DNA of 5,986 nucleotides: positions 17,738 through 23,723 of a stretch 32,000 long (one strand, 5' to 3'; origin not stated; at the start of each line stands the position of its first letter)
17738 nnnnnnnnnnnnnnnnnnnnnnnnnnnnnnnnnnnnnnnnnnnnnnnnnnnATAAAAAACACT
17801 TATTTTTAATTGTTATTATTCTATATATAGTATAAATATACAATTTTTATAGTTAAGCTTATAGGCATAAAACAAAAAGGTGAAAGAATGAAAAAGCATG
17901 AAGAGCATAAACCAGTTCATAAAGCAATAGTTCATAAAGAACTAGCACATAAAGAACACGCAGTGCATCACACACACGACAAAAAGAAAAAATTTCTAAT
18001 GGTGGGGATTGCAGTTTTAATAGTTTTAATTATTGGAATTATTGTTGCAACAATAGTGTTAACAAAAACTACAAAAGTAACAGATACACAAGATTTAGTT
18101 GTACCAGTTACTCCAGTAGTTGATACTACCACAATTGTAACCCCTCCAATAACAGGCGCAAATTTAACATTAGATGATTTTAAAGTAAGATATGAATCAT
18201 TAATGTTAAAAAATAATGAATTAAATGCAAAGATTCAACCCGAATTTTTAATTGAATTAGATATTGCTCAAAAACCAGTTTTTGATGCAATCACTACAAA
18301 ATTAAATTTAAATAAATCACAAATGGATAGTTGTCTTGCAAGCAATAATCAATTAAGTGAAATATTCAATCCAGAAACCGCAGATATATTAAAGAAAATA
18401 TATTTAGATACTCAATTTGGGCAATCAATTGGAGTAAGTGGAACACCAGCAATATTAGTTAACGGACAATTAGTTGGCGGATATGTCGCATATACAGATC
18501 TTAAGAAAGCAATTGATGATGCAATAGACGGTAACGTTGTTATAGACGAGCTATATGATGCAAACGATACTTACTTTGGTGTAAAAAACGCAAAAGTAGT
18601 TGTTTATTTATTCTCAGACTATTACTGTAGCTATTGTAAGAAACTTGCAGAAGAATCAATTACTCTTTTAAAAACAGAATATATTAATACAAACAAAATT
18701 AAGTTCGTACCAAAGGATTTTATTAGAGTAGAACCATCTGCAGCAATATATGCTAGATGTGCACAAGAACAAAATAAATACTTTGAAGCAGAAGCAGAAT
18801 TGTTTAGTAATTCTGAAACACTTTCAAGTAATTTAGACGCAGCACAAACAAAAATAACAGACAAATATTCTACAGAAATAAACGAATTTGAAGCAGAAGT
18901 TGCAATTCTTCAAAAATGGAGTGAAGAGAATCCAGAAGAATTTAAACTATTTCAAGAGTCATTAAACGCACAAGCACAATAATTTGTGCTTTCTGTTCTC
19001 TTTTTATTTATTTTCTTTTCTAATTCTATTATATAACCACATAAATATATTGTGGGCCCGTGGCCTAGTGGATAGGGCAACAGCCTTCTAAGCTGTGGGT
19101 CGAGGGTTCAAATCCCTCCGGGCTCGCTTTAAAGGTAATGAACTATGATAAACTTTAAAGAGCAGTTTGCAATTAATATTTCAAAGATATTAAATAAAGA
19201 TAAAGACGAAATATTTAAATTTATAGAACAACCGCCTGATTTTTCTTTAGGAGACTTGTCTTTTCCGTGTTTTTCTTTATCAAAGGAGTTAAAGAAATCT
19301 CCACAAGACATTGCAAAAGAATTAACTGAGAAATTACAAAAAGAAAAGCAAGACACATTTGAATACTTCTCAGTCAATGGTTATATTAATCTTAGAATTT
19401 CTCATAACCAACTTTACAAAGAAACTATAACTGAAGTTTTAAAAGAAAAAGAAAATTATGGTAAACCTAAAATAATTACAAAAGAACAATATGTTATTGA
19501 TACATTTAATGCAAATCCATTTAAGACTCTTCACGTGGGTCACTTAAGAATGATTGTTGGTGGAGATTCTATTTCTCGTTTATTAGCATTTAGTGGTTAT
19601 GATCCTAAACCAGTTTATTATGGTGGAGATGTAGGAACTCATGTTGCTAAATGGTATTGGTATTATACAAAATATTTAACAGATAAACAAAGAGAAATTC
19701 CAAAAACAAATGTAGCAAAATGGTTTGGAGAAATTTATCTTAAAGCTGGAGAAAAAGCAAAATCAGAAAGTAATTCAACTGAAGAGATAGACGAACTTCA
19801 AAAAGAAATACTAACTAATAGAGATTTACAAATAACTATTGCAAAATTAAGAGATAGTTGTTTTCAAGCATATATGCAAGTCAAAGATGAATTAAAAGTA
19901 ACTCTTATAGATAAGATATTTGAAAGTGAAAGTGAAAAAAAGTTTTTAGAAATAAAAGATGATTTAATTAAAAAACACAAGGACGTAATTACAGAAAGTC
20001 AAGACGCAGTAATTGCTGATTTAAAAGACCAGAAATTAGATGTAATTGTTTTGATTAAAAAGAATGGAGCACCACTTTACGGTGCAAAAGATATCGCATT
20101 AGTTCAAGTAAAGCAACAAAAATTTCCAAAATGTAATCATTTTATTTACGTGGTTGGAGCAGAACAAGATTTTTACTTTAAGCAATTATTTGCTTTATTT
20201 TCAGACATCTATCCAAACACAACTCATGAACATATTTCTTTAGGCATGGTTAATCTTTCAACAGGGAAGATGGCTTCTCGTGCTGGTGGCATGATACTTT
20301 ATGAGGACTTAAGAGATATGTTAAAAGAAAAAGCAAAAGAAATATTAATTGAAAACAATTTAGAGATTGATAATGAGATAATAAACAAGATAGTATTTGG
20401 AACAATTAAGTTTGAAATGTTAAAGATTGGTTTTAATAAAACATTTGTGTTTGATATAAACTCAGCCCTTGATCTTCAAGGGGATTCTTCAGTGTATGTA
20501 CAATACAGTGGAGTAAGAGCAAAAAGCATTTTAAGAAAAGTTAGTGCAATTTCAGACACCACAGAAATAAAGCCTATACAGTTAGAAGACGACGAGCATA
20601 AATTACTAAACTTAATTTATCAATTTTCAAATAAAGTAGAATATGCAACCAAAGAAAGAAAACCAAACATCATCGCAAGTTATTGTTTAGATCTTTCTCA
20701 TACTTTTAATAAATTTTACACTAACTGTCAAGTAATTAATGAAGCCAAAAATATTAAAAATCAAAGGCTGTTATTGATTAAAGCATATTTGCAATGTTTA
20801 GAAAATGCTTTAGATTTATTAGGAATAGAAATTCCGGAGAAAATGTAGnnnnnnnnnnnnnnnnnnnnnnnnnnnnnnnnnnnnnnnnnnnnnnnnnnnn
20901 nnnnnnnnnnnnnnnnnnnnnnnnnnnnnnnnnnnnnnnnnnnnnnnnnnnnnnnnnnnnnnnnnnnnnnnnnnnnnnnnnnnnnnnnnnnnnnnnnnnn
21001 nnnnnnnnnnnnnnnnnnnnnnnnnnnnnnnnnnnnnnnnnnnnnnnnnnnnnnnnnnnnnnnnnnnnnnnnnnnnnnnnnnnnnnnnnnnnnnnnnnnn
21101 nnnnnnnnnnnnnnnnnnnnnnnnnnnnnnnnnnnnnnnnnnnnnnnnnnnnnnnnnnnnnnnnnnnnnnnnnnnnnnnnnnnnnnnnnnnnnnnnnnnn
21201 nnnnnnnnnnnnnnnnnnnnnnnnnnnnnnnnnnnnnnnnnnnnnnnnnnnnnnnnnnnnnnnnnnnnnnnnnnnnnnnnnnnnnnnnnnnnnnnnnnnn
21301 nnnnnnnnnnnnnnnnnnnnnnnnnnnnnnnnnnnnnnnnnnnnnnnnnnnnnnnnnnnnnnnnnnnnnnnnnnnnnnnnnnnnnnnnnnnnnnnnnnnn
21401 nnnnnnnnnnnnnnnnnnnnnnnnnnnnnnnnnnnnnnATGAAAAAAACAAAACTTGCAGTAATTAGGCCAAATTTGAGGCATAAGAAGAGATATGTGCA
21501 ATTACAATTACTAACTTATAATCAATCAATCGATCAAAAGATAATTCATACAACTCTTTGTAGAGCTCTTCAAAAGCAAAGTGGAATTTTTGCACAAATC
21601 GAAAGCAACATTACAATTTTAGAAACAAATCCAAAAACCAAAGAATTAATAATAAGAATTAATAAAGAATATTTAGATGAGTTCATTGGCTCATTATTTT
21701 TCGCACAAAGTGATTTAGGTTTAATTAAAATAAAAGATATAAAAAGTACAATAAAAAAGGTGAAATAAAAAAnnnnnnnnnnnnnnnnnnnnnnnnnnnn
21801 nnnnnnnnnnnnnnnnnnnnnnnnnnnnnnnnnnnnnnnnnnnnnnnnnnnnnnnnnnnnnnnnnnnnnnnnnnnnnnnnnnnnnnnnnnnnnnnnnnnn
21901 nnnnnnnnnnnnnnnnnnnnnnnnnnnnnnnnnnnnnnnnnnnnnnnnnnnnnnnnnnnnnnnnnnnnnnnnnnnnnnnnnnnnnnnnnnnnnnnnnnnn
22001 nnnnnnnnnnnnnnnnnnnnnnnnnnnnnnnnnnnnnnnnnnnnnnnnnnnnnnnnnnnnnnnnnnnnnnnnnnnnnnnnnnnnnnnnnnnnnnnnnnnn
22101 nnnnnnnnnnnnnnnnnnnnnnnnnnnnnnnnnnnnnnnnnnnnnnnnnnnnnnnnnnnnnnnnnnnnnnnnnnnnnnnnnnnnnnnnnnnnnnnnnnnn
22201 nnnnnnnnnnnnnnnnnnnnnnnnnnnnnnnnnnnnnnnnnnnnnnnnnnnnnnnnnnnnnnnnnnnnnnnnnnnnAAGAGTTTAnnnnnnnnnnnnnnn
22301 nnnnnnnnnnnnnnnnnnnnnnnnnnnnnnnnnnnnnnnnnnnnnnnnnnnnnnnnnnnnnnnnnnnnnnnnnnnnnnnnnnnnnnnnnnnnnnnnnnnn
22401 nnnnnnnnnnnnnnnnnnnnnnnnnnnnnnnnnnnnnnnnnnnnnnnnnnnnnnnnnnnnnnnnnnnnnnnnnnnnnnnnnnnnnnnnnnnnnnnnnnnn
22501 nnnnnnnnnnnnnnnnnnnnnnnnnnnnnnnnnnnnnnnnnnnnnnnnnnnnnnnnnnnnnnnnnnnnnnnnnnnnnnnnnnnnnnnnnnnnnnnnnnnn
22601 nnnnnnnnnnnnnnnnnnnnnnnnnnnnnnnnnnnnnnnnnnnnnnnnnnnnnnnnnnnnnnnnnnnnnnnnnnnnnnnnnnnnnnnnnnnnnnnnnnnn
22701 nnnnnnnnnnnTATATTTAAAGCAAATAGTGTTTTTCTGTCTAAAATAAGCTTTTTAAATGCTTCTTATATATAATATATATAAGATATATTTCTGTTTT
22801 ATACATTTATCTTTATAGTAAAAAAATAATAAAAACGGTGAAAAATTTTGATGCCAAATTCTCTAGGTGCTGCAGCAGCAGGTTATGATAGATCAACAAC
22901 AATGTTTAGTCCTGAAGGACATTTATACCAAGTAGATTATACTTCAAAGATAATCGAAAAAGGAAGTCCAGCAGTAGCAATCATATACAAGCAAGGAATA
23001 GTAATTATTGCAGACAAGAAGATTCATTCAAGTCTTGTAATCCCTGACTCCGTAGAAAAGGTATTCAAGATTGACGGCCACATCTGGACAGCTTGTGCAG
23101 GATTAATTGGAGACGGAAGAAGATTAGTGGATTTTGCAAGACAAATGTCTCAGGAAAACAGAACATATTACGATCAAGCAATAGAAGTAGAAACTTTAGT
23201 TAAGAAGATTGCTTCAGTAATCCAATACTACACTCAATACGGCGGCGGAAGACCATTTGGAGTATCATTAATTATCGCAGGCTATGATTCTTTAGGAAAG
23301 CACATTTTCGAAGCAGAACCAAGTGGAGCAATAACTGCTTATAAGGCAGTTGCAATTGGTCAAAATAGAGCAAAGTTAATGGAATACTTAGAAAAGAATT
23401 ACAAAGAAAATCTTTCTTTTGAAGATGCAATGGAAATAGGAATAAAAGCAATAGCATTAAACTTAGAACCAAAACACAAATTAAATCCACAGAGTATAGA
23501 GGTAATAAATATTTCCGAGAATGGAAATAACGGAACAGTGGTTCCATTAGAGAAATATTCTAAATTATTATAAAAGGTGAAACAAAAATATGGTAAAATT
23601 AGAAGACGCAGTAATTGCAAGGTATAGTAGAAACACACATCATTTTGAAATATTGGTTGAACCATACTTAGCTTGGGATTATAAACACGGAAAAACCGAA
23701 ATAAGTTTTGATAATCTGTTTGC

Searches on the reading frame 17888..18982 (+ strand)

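Call 70: search_protein_families(library=pfam, proteins=[window:17888-18982:+], max_evalue=0.0001)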
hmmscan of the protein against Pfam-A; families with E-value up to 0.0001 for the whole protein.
window:17888-18982:+ (364 aa): 3 families
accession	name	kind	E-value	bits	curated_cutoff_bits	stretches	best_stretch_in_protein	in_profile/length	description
PF13462.12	Thioredoxin_4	-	1e-19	71.8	23.2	1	226-325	4-107/165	Thioredoxin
PF13098.12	Thioredoxin_2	-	4.9e-07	30.5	27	0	233-301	3-60/104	Thioredoxin-like domain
PF01323.26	DSBA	-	5.6e-07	30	25.6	0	166-209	147-190/191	DSBA-like thioredoxin domain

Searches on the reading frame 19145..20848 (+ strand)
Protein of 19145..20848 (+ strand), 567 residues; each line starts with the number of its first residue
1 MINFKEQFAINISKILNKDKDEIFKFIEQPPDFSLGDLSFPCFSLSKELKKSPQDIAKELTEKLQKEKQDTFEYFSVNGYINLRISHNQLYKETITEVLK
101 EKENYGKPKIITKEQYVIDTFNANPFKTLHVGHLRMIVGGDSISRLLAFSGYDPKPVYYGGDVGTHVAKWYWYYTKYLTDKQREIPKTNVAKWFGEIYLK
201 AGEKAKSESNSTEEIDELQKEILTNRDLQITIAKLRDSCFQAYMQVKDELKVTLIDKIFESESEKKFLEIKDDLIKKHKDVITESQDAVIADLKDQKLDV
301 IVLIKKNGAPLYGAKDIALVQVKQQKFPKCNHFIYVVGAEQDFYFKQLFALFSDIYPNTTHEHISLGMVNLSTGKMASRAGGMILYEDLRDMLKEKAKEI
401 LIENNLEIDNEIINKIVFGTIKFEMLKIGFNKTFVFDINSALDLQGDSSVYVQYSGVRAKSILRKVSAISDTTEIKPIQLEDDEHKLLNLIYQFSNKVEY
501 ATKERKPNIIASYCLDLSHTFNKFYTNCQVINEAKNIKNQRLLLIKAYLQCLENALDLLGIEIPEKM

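Call 70: search_protein_families(library=pfam, proteins=[window:19145-20848:+], max_evalue=0.0001)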
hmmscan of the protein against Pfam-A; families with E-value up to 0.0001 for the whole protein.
window:19145-20848:+ (567 aa): 3 families
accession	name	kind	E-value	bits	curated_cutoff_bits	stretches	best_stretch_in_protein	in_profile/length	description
PF00750.26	tRNA-synt_1d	-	1.5e-32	113.4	23.3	1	95-437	2-348/349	tRNA synthetases class I (R), catalytic domain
PF05746.21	DALR_1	-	1.1e-31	109.8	22.3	1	452-567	1-117/117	DALR anticodon binding domain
PF03485.21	Arg_tRNA_synt_N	-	4.5e-14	53.3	21.5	1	5-85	4-85/85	Arginyl tRNA synthetase N terminal domain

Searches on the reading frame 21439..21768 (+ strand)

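Call 70: search_protein_families(library=pfam, proteins=[window:21439-21768:+], max_evalue=0.0001)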
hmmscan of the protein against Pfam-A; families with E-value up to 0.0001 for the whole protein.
window:21439-21768:+ (109 aa): 1 family
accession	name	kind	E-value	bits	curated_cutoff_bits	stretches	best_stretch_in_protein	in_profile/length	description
PF01900.24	RNase_P_Rpp14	-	1.5e-07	31.9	23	1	18-108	1-99/104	Rpp14/Pop5 family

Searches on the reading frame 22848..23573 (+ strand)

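Call 70: search_protein_families(library=pfam, proteins=[window:22848-23573:+], max_evalue=0.0001)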
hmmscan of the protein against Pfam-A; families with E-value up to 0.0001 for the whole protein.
window:22848-23573:+ (241 aa): 2 families
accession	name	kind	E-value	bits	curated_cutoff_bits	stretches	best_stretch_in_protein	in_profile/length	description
PF00227.31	Proteasome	-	5.4e-53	179.9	22.4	1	37-219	2-186/189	Proteasome subunit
PF10584.14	Proteasome_A_N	-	2.8e-10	40.1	27.7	1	13-31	1-19/23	Proteasome subunit A N-terminal signature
